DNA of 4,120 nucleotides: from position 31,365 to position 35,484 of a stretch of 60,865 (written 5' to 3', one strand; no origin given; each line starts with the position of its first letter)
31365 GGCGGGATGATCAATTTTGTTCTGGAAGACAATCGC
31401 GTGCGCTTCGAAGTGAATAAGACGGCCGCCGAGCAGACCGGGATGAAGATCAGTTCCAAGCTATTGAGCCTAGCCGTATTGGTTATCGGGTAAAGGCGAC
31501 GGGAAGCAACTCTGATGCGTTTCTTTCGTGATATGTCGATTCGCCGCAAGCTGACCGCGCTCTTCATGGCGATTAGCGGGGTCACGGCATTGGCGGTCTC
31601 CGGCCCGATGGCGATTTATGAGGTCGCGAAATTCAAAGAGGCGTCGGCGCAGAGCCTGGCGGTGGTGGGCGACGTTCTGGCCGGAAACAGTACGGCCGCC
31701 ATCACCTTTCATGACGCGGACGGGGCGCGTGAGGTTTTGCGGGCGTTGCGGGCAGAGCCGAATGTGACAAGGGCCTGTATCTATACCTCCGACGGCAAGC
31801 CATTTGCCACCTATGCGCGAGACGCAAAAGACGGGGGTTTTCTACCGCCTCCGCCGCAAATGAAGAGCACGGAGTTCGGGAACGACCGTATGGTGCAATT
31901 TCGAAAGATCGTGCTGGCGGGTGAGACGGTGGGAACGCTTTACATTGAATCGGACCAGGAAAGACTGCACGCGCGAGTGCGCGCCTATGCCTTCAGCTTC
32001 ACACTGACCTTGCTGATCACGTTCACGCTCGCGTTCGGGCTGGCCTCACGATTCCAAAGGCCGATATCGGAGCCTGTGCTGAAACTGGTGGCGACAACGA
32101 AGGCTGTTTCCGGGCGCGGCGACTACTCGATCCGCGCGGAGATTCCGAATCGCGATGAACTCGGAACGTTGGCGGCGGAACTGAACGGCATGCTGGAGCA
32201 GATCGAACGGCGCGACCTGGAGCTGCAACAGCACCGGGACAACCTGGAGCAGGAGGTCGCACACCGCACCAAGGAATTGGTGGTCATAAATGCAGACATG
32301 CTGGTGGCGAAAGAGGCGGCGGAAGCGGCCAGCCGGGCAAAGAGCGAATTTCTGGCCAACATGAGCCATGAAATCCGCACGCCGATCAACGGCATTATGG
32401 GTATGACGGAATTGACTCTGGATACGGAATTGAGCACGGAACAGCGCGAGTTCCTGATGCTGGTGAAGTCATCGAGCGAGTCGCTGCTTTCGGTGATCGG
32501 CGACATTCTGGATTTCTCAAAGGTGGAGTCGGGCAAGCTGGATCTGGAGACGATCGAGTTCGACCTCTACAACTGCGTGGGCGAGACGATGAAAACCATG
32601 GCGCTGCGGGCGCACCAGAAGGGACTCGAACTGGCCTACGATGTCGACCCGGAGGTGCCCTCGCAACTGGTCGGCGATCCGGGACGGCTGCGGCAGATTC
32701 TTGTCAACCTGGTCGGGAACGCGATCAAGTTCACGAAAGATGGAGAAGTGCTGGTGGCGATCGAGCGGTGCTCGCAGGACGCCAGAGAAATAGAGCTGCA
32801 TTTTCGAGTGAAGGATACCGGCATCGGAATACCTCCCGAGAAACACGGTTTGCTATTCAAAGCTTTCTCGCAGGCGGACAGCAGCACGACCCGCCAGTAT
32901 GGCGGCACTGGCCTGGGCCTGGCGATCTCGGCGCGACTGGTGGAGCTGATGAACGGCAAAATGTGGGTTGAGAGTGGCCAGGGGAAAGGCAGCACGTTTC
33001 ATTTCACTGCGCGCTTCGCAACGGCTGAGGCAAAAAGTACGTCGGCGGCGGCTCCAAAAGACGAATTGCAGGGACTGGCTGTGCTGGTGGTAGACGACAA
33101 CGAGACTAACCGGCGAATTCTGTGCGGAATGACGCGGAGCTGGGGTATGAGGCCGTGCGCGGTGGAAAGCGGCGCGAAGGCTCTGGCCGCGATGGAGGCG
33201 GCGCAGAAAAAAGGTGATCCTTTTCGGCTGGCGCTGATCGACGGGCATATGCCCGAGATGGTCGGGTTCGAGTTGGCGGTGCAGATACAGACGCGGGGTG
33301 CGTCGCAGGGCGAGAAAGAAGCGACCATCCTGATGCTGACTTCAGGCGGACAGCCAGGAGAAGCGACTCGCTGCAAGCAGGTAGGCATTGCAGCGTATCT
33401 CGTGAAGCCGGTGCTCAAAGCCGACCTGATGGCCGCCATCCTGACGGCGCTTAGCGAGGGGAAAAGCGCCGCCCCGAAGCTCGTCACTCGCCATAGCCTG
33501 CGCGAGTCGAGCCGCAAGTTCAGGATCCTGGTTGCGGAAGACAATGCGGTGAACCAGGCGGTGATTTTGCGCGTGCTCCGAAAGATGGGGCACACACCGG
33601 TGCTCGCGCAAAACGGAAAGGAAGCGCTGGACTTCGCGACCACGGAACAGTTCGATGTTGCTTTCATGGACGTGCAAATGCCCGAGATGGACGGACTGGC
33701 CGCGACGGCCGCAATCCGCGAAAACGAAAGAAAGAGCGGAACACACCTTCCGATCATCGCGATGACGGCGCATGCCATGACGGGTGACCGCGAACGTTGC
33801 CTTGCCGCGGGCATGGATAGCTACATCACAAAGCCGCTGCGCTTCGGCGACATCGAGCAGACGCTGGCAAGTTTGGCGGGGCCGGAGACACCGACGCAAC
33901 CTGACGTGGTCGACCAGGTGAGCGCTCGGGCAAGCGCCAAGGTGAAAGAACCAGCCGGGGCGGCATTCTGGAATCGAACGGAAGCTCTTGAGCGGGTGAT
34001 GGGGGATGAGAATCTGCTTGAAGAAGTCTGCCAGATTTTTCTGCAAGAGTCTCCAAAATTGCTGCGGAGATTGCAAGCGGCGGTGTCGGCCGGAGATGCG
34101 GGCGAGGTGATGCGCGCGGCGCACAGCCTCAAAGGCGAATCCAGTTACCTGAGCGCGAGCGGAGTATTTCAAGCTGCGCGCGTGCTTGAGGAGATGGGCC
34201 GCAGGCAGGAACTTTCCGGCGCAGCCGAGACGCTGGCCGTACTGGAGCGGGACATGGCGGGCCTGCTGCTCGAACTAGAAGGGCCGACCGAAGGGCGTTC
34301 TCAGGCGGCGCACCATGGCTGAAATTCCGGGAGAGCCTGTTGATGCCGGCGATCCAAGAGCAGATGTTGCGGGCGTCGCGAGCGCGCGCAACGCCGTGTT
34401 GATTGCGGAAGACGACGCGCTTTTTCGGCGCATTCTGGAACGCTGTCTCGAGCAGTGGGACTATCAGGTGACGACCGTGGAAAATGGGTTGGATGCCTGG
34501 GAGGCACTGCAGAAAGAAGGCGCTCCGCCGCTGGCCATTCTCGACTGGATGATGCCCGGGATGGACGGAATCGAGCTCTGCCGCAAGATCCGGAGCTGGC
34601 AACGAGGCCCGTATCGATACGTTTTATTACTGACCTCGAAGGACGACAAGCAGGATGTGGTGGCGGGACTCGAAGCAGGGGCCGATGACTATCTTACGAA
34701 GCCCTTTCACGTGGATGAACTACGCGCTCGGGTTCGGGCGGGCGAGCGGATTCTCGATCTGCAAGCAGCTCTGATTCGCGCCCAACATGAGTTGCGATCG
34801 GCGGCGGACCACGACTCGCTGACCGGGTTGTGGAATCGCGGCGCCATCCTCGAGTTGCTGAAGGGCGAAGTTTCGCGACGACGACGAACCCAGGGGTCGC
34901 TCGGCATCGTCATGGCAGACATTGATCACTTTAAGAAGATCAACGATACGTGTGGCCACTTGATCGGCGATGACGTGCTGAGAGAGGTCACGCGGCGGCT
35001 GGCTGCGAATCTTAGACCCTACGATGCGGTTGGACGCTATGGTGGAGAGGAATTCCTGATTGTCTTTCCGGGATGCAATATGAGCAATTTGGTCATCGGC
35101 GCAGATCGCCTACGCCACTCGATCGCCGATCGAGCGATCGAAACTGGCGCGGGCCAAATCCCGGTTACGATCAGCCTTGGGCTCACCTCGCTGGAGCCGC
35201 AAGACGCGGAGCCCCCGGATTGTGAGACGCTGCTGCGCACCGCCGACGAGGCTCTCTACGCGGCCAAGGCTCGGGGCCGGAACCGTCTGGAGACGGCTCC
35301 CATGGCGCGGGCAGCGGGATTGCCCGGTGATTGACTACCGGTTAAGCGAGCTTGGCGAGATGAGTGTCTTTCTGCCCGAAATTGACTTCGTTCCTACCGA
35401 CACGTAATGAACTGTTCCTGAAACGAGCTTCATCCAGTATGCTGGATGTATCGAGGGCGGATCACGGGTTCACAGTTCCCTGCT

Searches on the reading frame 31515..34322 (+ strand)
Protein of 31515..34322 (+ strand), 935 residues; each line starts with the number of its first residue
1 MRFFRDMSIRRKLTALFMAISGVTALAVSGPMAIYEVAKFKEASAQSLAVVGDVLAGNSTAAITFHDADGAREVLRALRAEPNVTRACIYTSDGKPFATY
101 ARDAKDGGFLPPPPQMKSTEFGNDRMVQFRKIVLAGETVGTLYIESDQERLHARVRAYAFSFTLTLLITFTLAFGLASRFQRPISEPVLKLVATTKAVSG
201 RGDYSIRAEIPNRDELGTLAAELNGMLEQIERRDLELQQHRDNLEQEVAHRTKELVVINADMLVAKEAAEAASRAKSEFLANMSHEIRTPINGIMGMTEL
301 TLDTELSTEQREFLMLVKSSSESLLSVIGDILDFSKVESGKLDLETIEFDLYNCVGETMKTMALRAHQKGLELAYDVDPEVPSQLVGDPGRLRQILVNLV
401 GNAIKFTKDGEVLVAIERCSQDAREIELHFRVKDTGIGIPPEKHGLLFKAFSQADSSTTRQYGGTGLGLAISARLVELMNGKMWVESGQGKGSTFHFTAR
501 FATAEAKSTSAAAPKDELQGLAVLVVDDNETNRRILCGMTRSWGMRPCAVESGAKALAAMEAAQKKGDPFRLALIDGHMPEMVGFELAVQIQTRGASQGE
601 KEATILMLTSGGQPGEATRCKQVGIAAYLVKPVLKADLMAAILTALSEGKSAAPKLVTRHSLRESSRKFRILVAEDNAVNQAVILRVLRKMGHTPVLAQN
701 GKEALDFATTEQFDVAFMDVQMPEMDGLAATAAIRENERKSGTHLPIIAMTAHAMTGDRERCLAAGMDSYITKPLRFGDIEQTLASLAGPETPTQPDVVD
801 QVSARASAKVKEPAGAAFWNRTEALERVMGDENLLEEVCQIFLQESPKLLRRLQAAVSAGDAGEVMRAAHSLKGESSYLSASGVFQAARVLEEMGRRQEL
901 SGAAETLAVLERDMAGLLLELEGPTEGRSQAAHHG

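Call 64: search_protein_families(library=pfam, proteins=[window:31515-34322:+], max_evalue=0.00001)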
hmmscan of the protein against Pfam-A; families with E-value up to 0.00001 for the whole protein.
window:31515-34322:+ (935 aa): 6 families
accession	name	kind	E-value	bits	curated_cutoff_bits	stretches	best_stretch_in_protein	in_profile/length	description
PF00072.30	Response_reg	-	1e-42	145.2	30.2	2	671-784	1-110/111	Response regulator receiver domain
PF02518.31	HATPase_c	-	1.7e-31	109.3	26.4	1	387-501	1-109/111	Histidine kinase-, DNA gyrase B-, and HSP90-like ATPase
PF00512.31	HisKA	-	5.6e-21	74.8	26.9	1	275-340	1-66/66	His Kinase A (phospho-acceptor) domain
PF17152.10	CHASE8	-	2.9e-18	66.5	27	1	41-144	2-101/102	Periplasmic sensor domain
PF01627.28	Hpt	-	2.6e-13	50.4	24.6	1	837-916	1-80/84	Hpt domain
PF00672.30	HAMP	-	1.1e-09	38.9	25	1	182-231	4-52/53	HAMP domain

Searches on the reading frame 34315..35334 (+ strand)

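Call 64: search_protein_families(library=pfam, proteins=[window:34315-35334:+], max_evalue=0.00001)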
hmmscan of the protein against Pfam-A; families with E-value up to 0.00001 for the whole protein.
window:34315-35334:+ (339 aa): 2 families
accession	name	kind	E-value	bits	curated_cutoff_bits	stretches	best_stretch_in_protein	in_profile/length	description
PF00990.26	GGDEF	-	2e-43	148.4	23.8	1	164-324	1-161/161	Diguanylate cyclase, GGDEF domain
PF00072.30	Response_reg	-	6.3e-30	104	30.2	1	28-141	1-111/111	Response regulator receiver domain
